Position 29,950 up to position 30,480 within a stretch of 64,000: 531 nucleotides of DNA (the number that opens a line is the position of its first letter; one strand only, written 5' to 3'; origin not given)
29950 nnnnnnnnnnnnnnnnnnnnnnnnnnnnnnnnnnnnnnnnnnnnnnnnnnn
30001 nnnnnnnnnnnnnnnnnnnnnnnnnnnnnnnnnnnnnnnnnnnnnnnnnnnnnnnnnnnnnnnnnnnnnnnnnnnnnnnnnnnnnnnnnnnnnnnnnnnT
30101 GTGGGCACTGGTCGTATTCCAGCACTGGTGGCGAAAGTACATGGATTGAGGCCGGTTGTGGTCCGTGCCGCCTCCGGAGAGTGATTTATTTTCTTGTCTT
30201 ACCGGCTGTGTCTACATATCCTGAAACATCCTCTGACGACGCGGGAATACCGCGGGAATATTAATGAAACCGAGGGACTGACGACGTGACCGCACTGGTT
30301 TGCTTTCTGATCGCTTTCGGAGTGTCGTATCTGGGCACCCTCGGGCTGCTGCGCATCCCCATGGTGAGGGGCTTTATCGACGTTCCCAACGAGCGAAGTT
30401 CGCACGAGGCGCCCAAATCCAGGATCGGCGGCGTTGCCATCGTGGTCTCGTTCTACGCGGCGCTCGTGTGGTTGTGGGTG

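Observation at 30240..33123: WecA/MraY-family phosphotransferase fused to a CapD/PglF-like module with a degenerate dehydratase domain and Ala/Pro-rich tail, preceded by a direct-repeat operator-like element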

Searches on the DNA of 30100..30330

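Call 42: search_rna_families(source=window, start=30100, end=30330, threshold=evalue, max_evalue=1)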
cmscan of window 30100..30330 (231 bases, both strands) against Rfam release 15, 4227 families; matches with E-value up to 1: 0.
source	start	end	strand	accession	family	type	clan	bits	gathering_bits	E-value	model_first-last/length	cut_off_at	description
